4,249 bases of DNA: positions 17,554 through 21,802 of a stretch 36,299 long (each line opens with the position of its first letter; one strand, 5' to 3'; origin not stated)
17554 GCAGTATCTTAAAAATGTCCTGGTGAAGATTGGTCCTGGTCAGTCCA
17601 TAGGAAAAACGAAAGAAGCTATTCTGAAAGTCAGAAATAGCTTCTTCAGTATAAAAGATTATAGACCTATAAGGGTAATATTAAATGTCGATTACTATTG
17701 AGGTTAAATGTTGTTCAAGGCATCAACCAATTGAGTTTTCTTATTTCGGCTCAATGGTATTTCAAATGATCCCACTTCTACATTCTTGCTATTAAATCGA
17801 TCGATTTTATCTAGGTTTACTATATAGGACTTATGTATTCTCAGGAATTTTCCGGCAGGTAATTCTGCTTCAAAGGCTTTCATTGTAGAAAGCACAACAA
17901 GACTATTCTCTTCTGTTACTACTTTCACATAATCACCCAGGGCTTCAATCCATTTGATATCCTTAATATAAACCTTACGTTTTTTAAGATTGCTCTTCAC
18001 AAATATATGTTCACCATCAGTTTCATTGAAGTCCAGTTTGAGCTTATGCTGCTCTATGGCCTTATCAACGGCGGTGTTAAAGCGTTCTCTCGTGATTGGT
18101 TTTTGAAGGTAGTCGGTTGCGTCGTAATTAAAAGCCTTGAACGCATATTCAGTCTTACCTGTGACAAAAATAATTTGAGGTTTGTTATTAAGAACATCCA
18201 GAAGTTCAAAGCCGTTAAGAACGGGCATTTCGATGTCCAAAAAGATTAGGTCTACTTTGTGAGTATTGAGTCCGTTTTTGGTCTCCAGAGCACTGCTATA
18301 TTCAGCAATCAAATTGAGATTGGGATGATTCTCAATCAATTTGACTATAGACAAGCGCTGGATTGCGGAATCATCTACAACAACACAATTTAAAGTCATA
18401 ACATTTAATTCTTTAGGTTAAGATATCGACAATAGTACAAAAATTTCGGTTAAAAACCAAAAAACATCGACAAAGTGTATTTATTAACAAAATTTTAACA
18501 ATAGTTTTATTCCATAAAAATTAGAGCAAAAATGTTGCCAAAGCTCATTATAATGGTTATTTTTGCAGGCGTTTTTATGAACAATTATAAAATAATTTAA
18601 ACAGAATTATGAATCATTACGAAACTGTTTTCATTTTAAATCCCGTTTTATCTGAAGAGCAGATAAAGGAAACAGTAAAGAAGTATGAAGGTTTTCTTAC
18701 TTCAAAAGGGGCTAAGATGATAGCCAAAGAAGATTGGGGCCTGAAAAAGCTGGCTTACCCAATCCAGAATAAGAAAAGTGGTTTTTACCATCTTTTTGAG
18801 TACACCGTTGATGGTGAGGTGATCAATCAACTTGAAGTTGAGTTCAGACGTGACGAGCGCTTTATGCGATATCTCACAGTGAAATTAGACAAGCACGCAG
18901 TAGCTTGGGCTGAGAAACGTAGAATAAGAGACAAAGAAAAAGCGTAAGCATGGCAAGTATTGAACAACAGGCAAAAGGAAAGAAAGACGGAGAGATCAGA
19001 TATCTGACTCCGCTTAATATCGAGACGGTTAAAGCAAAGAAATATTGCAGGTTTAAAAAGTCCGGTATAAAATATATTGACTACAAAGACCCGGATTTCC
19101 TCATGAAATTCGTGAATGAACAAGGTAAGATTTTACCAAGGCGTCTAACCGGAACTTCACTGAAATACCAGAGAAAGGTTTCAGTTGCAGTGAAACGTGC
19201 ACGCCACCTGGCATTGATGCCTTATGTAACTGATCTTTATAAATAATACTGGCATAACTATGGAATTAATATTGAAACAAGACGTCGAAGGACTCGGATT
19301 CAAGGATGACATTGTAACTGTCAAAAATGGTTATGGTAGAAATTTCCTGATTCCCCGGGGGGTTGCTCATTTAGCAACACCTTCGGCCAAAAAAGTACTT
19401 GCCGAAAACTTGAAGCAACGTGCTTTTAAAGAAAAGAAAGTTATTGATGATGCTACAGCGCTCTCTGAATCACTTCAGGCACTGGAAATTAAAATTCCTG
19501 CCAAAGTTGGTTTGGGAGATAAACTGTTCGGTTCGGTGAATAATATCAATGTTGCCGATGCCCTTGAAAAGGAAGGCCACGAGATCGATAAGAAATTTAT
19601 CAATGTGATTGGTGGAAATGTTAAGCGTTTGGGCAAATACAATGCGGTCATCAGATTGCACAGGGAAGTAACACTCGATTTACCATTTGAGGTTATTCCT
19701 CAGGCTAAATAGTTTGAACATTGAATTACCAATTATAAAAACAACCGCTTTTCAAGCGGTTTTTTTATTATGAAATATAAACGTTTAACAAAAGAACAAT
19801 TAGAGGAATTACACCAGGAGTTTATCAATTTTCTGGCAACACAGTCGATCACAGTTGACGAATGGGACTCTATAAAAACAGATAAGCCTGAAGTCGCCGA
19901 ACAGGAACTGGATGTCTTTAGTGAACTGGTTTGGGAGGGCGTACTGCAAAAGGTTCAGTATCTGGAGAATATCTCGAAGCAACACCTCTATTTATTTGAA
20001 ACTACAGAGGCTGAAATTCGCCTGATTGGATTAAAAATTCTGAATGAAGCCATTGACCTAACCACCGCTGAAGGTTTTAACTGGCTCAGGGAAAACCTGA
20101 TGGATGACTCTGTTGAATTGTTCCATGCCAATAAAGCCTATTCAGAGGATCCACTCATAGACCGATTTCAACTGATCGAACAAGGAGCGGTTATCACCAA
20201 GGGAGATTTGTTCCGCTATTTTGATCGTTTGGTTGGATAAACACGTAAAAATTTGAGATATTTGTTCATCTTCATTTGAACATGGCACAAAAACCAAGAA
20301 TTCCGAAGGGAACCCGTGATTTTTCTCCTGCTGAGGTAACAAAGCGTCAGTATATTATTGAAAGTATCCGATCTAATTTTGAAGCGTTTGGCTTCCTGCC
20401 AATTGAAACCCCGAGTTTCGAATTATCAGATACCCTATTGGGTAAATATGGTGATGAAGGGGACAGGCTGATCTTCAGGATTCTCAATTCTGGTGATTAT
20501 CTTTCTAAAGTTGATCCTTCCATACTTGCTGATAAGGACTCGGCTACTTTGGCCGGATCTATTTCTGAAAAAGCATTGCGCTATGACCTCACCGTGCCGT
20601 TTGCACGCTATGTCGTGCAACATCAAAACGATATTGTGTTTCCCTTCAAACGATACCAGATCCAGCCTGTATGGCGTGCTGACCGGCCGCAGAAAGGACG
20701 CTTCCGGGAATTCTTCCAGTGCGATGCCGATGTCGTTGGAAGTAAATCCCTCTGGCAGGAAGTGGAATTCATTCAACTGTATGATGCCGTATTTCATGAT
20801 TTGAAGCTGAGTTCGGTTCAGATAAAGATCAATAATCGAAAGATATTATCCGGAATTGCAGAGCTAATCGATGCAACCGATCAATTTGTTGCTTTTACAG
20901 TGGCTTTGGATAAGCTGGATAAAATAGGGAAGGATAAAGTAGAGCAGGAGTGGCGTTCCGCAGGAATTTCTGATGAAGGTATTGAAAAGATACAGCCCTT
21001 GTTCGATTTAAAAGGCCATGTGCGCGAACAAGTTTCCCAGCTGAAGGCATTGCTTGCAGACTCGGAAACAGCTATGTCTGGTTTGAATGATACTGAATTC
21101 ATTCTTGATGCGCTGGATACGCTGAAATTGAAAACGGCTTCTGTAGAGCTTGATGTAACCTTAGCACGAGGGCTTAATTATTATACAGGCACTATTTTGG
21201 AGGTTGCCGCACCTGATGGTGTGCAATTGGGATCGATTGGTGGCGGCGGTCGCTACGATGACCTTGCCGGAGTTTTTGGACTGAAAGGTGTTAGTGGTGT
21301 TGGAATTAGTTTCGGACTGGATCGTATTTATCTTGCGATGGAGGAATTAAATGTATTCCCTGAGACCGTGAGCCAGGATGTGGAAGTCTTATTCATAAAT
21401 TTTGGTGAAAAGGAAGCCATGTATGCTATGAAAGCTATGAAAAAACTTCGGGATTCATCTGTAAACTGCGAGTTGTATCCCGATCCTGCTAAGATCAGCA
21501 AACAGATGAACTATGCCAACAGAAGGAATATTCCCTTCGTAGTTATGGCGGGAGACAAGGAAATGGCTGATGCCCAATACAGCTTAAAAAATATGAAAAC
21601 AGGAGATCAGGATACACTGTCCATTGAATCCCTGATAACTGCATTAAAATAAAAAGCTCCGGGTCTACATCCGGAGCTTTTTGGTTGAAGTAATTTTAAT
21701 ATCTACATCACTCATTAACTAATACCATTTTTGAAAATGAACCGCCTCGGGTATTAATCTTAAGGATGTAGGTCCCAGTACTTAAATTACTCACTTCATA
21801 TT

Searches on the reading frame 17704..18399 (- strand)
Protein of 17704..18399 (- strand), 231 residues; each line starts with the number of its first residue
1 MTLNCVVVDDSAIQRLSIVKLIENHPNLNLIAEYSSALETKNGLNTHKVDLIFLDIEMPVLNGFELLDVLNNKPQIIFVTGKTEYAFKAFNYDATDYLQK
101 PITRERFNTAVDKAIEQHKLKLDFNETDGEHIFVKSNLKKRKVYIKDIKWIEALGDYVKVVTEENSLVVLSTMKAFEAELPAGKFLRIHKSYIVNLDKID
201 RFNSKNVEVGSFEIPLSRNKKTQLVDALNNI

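Call 21: search_protein_families(library=pfam, proteins=[window:17704-18399:-], max_evalue=0.001)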
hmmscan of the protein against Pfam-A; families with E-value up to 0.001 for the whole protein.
window:17704-18399:- (231 aa): 2 families
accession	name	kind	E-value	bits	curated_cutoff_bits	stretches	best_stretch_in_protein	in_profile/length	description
PF00072.30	Response_reg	-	1.6e-19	70.5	30.2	1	6-111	2-110/111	Response regulator receiver domain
PF04397.21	LytTR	-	3.5e-19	69.3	22.6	1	142-228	5-97/98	LytTr DNA-binding domain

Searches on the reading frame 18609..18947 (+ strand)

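Call 21: search_protein_families(library=pfam, proteins=[window:18609-18947:+], max_evalue=0.001)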
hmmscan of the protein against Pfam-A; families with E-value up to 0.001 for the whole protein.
window:18609-18947:+ (112 aa): 1 family
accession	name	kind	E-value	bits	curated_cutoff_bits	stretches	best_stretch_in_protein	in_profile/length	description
PF01250.22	Ribosomal_S6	-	7e-30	103.5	27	1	3-92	1-90/90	Ribosomal protein S6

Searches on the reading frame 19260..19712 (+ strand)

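Call 21: search_protein_families(library=pfam, proteins=[window:19260-19712:+], max_evalue=0.001)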
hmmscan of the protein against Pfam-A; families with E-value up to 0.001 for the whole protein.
window:19260-19712:+ (150 aa): 2 families
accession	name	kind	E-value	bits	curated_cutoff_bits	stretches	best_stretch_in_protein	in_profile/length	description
PF03948.19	Ribosomal_L9_C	-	1e-21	77.6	23.2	1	64-146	2-85/86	Ribosomal protein L9, C-terminal domain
PF01281.25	Ribosomal_L9_N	-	1.5e-21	76.1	20.7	1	1-46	1-46/47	Ribosomal protein L9, N-terminal domain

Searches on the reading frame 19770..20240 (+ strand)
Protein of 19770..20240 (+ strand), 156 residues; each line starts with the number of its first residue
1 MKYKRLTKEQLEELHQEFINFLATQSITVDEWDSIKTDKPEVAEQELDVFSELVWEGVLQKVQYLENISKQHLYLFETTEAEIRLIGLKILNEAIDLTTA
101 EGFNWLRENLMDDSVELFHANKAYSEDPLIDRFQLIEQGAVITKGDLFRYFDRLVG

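Call 21: search_protein_families(library=pfam, proteins=[window:19770-20240:+], max_evalue=0.001)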
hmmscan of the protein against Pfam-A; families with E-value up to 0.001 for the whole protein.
window:19770-20240:+ (156 aa): 1 family
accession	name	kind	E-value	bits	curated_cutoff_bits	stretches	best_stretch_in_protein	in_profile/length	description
PF20105.4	DUF6495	-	5.1e-69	231.7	25.2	1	1-155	1-155/156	Family of unknown function (DUF6495)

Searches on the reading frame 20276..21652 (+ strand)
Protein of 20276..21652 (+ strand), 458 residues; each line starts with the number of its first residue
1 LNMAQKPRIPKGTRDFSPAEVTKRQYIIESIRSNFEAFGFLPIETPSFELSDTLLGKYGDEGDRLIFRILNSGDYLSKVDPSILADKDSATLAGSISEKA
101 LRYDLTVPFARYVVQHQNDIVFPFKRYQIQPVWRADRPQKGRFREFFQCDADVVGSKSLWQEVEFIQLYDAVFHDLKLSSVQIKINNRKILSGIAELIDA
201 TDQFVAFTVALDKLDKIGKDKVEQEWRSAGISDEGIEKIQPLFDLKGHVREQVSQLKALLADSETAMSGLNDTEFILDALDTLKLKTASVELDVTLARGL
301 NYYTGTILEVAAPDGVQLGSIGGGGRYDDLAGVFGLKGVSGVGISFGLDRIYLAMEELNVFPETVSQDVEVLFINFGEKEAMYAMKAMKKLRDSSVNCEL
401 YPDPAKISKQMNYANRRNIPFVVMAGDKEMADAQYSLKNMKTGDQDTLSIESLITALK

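Call 21: search_protein_families(library=pfam, proteins=[window:20276-21652:+], max_evalue=0.001)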
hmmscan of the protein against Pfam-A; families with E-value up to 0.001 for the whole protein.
window:20276-21652:+ (458 aa): 3 families
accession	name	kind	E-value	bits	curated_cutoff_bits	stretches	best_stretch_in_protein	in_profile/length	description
PF13393.11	tRNA-synt_His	-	9.5e-35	120.7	25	2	100-351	66-308/308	Histidyl-tRNA synthetase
PF03129.25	HGTP_anticodon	-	9e-15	55.1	21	1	371-458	2-92/94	Anticodon binding domain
PF00152.25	tRNA-synt_2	-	0.00098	18.7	25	0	20-51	21-52/308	tRNA synthetases class II (D, K and N)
